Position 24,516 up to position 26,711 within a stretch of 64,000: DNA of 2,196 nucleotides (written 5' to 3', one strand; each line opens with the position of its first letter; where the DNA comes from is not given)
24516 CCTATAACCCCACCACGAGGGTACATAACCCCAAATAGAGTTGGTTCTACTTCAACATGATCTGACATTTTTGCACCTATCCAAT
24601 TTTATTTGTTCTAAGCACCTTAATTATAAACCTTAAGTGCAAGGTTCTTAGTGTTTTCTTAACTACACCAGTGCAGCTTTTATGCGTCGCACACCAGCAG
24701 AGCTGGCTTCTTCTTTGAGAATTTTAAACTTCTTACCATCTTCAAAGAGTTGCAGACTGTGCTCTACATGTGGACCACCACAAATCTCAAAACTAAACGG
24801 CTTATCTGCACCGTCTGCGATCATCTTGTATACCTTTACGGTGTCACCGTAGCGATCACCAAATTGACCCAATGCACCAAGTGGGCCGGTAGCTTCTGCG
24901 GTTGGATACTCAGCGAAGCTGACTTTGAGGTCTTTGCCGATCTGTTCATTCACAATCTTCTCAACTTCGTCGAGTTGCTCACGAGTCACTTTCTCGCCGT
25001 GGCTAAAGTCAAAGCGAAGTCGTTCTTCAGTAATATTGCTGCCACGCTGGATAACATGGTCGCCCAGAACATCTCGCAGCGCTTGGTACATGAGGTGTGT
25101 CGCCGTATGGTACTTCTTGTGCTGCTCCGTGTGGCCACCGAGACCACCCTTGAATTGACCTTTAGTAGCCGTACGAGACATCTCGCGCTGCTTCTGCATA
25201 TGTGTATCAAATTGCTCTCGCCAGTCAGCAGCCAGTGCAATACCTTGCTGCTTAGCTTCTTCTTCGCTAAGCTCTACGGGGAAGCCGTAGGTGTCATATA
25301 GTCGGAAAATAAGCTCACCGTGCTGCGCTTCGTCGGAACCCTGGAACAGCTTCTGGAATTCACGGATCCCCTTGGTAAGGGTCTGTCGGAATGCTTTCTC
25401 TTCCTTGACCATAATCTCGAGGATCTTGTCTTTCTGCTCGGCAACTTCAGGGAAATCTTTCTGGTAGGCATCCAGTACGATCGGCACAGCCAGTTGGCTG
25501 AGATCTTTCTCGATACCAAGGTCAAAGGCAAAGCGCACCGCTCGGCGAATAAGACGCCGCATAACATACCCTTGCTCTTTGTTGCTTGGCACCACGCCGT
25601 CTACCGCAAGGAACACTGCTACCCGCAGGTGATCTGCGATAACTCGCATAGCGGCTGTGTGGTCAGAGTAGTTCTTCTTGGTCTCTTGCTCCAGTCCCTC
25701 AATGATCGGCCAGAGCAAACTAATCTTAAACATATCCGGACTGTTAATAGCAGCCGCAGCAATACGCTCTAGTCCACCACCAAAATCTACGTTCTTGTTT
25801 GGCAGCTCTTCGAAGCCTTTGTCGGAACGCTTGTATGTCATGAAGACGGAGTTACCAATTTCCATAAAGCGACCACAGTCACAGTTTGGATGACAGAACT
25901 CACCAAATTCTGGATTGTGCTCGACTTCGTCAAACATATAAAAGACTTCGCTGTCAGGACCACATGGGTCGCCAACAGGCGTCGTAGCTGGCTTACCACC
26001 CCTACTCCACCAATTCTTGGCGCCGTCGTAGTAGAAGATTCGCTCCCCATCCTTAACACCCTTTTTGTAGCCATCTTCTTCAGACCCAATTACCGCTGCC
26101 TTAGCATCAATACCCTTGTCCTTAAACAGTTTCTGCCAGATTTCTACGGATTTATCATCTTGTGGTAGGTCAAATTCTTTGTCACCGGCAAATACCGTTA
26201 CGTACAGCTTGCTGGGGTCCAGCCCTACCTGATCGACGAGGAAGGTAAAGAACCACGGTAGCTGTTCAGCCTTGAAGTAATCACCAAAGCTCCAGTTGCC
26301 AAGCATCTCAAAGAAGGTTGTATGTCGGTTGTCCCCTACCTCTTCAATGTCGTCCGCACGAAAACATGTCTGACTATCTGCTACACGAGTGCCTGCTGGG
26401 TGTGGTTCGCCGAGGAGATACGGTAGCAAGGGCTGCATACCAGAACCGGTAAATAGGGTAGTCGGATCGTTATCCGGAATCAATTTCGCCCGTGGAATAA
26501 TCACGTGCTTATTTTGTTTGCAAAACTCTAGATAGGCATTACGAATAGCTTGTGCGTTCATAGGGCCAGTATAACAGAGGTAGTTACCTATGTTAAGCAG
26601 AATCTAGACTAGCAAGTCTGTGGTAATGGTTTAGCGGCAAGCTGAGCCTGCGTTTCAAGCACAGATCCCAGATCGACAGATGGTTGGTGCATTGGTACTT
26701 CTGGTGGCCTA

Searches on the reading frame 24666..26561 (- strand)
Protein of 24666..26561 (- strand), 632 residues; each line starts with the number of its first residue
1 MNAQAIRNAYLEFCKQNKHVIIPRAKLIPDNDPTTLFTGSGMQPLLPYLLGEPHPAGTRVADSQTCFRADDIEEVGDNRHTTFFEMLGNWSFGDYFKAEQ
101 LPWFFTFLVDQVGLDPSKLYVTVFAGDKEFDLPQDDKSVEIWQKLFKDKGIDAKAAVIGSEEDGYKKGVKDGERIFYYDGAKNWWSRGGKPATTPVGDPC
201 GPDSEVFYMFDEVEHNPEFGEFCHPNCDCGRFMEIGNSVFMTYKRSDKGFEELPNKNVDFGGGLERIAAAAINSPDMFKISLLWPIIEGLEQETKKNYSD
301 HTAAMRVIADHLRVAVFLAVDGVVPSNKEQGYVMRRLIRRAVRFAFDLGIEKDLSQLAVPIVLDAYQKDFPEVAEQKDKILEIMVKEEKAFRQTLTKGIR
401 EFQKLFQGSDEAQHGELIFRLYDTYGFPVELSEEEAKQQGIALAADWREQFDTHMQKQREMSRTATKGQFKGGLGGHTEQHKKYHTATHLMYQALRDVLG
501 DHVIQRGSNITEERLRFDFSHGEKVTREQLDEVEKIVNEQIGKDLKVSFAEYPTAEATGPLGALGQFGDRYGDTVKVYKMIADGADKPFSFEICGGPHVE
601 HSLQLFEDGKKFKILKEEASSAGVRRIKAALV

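Call 28: search_protein_families(library=pfam, proteins=[window:24666-26561:-], max_evalue=0.001)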
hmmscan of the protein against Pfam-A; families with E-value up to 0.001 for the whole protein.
window:24666-26561:- (632 aa): 2 families
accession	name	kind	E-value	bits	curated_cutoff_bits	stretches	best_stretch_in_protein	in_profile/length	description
PF01411.24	tRNA-synt_2c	-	2.1e-110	370.3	30.3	1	6-495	2-460/552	tRNA synthetases class II (A)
PF07973.19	tRNA_SAD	-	5.4e-09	36.3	24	1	575-627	1-43/44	Threonyl and Alanyl tRNA synthetase second additional domain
